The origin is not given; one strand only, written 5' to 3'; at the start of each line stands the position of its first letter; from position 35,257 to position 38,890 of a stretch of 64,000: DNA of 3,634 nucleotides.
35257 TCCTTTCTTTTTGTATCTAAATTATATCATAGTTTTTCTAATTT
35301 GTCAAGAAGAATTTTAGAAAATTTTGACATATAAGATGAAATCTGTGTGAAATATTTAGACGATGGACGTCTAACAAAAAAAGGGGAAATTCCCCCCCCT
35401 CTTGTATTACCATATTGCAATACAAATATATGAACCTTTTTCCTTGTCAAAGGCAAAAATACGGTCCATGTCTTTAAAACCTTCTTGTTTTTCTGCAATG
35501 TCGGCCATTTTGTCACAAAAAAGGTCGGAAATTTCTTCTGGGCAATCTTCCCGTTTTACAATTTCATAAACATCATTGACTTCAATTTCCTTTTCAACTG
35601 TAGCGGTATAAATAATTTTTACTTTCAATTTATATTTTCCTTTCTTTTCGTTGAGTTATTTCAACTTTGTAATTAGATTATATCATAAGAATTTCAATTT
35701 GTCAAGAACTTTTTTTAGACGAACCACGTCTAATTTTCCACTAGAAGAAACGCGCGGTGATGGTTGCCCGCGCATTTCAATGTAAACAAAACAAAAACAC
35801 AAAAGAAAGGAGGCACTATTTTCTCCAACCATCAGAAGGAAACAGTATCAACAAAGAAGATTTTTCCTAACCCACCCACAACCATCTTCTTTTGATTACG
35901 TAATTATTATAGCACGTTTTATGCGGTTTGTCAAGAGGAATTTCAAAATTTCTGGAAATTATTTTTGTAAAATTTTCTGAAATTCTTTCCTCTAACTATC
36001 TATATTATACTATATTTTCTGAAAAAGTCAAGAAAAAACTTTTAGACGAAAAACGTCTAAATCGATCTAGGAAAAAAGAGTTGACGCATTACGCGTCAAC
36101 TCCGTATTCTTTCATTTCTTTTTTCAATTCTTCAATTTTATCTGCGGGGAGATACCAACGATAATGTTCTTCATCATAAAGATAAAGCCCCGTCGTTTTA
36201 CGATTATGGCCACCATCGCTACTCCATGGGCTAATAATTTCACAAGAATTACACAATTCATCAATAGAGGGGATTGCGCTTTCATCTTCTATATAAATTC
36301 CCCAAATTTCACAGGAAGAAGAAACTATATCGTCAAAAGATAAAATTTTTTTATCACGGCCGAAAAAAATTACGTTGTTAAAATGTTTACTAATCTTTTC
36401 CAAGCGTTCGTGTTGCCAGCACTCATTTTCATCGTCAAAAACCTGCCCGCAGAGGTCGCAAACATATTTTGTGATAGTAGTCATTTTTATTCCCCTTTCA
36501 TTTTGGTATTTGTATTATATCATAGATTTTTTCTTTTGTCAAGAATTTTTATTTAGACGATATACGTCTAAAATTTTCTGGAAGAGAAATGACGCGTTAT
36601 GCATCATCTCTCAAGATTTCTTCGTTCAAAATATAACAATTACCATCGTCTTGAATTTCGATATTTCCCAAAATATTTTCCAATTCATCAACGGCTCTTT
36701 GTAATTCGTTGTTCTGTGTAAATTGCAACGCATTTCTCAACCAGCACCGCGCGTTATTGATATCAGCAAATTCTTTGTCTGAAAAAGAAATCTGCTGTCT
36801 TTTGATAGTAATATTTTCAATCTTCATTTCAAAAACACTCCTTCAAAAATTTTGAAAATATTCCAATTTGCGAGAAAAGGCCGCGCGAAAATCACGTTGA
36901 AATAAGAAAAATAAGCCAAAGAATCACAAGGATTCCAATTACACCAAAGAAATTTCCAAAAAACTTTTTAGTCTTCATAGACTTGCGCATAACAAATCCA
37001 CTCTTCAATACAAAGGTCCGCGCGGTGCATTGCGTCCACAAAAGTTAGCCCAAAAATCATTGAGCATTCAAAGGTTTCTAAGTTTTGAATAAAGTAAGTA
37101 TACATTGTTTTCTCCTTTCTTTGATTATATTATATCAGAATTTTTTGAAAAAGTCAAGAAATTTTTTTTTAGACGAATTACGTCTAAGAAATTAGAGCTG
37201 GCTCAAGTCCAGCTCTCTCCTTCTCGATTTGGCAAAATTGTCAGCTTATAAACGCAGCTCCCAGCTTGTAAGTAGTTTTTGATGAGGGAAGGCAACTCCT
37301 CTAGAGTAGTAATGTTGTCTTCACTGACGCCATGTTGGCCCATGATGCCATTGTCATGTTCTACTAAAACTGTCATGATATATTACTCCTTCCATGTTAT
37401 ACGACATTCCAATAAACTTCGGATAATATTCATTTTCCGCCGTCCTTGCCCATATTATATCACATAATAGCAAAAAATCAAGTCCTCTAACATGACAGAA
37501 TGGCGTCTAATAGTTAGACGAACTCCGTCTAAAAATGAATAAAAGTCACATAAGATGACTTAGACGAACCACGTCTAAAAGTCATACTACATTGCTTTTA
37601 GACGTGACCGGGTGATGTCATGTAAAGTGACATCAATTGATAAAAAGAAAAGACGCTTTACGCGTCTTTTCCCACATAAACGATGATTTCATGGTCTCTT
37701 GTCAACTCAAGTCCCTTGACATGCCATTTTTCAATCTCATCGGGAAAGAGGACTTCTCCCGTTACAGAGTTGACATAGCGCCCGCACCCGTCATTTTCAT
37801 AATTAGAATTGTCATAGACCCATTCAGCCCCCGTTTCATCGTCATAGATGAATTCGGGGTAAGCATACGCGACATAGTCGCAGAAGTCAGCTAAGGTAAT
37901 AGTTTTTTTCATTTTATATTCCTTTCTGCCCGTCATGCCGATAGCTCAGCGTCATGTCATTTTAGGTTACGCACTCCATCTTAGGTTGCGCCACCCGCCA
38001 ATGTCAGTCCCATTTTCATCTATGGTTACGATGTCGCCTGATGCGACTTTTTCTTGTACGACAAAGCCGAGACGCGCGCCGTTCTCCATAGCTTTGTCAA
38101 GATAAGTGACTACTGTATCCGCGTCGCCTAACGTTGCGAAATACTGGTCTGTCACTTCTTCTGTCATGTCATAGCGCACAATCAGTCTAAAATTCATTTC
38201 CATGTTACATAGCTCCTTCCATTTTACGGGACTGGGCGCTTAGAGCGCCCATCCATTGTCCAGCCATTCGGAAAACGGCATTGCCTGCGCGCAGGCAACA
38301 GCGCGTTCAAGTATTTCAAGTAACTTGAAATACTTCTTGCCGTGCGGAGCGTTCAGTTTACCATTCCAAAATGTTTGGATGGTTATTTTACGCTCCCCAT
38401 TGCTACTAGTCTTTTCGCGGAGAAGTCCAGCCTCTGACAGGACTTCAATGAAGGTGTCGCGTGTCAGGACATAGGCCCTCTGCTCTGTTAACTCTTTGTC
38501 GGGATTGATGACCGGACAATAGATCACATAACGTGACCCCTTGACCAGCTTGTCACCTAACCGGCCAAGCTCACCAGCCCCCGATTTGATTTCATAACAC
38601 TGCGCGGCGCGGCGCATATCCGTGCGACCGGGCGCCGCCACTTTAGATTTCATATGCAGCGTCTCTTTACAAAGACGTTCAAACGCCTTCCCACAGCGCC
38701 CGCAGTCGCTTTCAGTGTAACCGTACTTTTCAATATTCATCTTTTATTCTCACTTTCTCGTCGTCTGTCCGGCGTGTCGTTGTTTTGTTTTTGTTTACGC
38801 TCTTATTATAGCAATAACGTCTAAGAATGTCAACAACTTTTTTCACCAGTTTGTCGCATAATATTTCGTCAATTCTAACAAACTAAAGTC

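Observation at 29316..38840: Minus-strand array of about 18 self-contained promoter-ORF-terminator cassettes built from one reiterated intergenic module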

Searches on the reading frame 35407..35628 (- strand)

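Call 11: search_protein_families(library=pfam, max_evalue=0.05, proteins=[window:35407-35628:-])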
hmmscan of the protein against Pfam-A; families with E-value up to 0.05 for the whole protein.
window:35407-35628:- (73 aa): 0 families

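Call 34: search_protein_families(library=phrogs, max_evalue=0.01, proteins=[window:35407-35628:-])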
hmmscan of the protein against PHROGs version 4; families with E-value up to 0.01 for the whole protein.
window:35407-35628:- (73 aa): 1 family
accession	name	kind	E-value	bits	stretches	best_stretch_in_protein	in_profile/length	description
phrog_38298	-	unknown function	0.0093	17.3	0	42-73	43-74/117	-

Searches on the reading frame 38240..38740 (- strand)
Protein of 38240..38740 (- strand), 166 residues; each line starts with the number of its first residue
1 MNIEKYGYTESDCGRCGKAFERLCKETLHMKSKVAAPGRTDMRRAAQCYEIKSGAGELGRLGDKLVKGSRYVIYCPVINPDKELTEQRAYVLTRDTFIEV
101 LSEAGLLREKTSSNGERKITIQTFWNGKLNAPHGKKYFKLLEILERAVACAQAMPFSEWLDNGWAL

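Call 11: search_protein_families(library=pfam, max_evalue=0.05, proteins=[window:38240-38740:-])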
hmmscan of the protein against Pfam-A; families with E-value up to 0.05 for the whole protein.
window:38240-38740:- (166 aa): 0 families

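Call 34: search_protein_families(library=phrogs, max_evalue=0.01, proteins=[window:38240-38740:-])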
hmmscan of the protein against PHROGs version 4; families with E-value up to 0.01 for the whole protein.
window:38240-38740:- (166 aa): 0 families

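Call 86: search_solved_structures(query=A3, max_evalue=10)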
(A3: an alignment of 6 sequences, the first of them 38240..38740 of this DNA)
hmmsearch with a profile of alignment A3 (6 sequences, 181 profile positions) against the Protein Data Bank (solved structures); distinct sequences matched with E-value up to 10: 2.
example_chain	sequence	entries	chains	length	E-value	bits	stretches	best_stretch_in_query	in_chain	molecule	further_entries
3vsk_A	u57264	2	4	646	0.34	14.2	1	8-50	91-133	Penicillin-binding protein 3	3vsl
1mow_A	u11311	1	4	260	1.3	12.2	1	91-161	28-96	chimera of homing endonuclease I-DmoI and DNA endonuclease I-CreI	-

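Call 87: find_homologous_proteins(query=window:38240-38740:-, max_evalue=0.001)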
Query window:38240-38740:- (166 aa): 87 proteins with E <= 0.001 among 129 candidates.
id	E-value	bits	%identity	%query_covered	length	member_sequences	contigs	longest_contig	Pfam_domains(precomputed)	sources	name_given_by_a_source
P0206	1.2e-103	362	96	100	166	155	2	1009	-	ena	-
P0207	3.0e-98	344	89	100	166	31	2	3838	-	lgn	-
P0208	3.0e-95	335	88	100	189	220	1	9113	-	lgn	-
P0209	3.0e-94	331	89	100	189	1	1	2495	-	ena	-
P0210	3.1e-93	328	85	100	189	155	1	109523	-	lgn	-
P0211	8.1e-93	327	84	100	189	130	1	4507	-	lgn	-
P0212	2.0e-91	322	84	100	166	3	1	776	-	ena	-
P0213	1.0e-90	320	85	100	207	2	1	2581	-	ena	-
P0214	3.0e-89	315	83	100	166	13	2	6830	-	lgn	-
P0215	4.5e-89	315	83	100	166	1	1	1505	-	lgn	-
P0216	5.1e-87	308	80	100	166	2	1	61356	-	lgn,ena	-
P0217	7.1e-77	275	88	83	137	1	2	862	-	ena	-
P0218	7.5e-75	268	69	100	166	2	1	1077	-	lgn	-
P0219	8.6e-69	249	68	99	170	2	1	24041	-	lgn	-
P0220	9.4e-68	245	66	99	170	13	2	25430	-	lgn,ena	-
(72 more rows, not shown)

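Call 93: predict_structure(alignment_id=A4)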
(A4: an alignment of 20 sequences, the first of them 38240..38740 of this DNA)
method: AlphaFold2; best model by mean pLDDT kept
length: 166 residues; sequences in the alignment: 20
mean_pLDDT: 90.6   pTM: 0.87
mean pLDDT of the five models: 90.6, 89.9, 87.9, 87.9, 86.0
residues with pLDDT >= 90: 110; 70-90: 52; 50-70: 4; < 50: 0
segments of 3 or more residues with pLDDT < 50: none
pLDDT, mean of each block of 10 residues (from residue 1): 81 86 89 83 90 93 91 95 93 98 97 93 91 94 98 94 63
secondary structure, 60 per line:
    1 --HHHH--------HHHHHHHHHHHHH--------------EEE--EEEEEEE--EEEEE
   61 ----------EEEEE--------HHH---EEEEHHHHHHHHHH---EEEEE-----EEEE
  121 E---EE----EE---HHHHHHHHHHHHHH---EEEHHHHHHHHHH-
elements in order: H3-6 H15-27 E42-44 E47-53 E56-60 E71-75 E90-93 H94-103 E107-111 E117-121 H136-149 E153-155 H156-165

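Call 96: fold_search(model_id=the predicted structure, library=pdb)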
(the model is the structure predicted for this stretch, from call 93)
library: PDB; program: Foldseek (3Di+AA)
matches with E <= 10: 777; with E <= 0.001: 0
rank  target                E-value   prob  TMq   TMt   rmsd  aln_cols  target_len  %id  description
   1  4rf8_B                1.0e-01  0.16  0.15  0.05  10.3        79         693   15  Crystal structure of double-domain arginine kinase from Anthopleura japonicas in complex with ADP (released 2015-04-08)
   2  9fig                  1.3e-01  0.33  0.17  0.09   9.5        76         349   16  Crystal structure of the arginine kinase Sar s 20 (released 2025-06-11)
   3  8yx0                  1.5e-01  0.25  0.15  0.08   9.5        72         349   17  Crystal structure of Procambarus clarkii Arginine kinase (released 2025-04-09)
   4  9ux0_C                1.8e-01  0.05  0.14  0.15  14.1       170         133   13  Crystal structure of the virulence effector VepA in complex with its secretion chaperone VecA (released 2025-06-25)
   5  9qkp_A                2.0e-01  0.10  0.18  0.11   9.0        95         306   13  Structure of the cyanobacteria specific PRK from Chroococcidiopsis (Hyella disjuncta) PCC 6712 (P41212 crystal form) (released 2026-04-08)
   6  9fho                  2.2e-01  0.20  0.16  0.09   9.3        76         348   13  Crystal structure of the arginine kinase Der p 20_like (putative isoform) (released 2025-06-11)
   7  3ju6_B                2.2e-01  0.16  0.17  0.09  10.1        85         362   12  Crystal Structure of Dimeric Arginine Kinase in Complex with AMPPNP and Arginine (released 2009-09-29)
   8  9zni_AR               2.3e-01  0.08  0.14  0.21   9.9        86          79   15  Cryo-EM structure of the Methanosarcina acetivorans 70S ribosome in complex with SriC and SriD (released 2026-01-28)
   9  4rf7_A                2.6e-01  0.10  0.14  0.05  11.4        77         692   17  Crystal structure of double-domain arginine kinase from Anthopleura japonicas in complex with substrate L-arginine (released 2015-04-08)
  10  9qko_A                2.6e-01  0.09  0.17  0.11   9.1        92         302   13  Structure of the cyanobacteria specific PRK from Chroococcidiopsis (Hyella disjuncta) PCC 6712 (P1 crystal form) (released 2026-04-08)
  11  9ggq_A                2.6e-01  0.04  0.14  0.04  10.0       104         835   10  E.coli gyrase holocomplex with cleaved chirally wrapped 217 bp DNA fragment and moxifloxacin (released 2024-09-11)
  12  5a74_A                2.8e-01  0.13  0.17  0.17   8.1        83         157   11  Crystal structure of the homing endonuclease I-CvuI in complex with its target (Sro1.3) in the presence of 2 mM Mn (released 2015-09-23)
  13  3kxy_J                3.2e-01  0.05  0.18  0.16  11.7       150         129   11  Crystal Structure of the ExsC-ExsE Complex (released 2010-06-30)
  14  5a72_B                3.4e-01  0.12  0.16  0.17   8.1        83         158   11  Crystal structure of the homing endonuclease I-CvuI in complex with its target (Sro1.3) in the presence of 2 mM Ca (released 2015-09-23)
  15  8hc1_C                3.4e-01  0.11  0.19  0.13  15.4       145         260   10  CryoEM structure of Helicobacter pylori UreFD/urease complex (released 2023-05-03)
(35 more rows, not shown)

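Call 100: fold_search(model_id=the predicted structure, library=viral)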
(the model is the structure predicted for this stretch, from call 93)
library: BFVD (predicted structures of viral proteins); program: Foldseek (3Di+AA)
matches with E <= 10: 1060; with E <= 0.001: 2
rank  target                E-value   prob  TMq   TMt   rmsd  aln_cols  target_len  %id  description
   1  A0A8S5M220            1.2e-10  1.00  0.73  0.63   3.7       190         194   28  Restriction endonuclease [Siphoviridae sp. ctxjx4]
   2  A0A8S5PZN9            7.8e-04  1.00  0.51  0.61   4.5       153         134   16  Uncharacterized protein [Siphoviridae sp. ct2vX3]
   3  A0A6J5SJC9            1.1e-03  1.00  0.36  0.36   6.2       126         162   17  Uncharacterized protein [uncultured Caudovirales phage]
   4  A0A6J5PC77            2.0e-03  0.99  0.38  0.40   8.7       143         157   15  Uncharacterized protein [uncultured Caudovirales phage]
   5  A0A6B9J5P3            2.3e-03  0.99  0.36  0.44   5.4       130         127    8  Uncharacterized protein [Erwinia phage Hena1]
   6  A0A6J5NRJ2            3.0e-03  0.97  0.37  0.35  10.1       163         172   13  Restriction endonuclease [uncultured Caudovirales phage]
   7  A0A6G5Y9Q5            5.0e-03  0.97  0.39  0.40   6.0       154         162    9  (no name in the UniProt tables at hand)
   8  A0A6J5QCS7            6.4e-03  0.69  0.29  0.31  12.3       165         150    9  EF-hand domain-containing protein [uncultured Caudovirales phage]
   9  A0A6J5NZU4            7.8e-03  0.91  0.37  0.31   9.2       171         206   12  Uncharacterized protein [uncultured Caudovirales phage]
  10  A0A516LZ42            1.7e-02  0.84  0.36  0.35  11.0       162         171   11  (no name in the UniProt tables at hand)
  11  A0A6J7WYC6            2.0e-02  0.72  0.34  0.33  10.0       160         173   11  Uncharacterized protein [uncultured Caudovirales phage]
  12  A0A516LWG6            2.3e-02  0.93  0.36  0.43   5.5       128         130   14  (no name in the UniProt tables at hand)
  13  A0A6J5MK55            4.4e-02  0.80  0.38  0.39   7.1       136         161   10  Uncharacterized protein [uncultured Caudovirales phage]
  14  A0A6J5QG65            5.7e-02  0.54  0.35  0.32   8.6       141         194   16  Uncharacterized protein [uncultured Caudovirales phage]
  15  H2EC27                6.4e-02  0.33  0.21  0.10   9.5        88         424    8  tyrosine--tRNA ligase [Megavirus courdo7]
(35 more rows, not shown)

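Call 104: search_protein_families(library=pfam, max_evalue=1, proteins=[window:38240-38740:-])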
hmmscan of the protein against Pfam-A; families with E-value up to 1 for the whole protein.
window:38240-38740:- (166 aa): 0 families
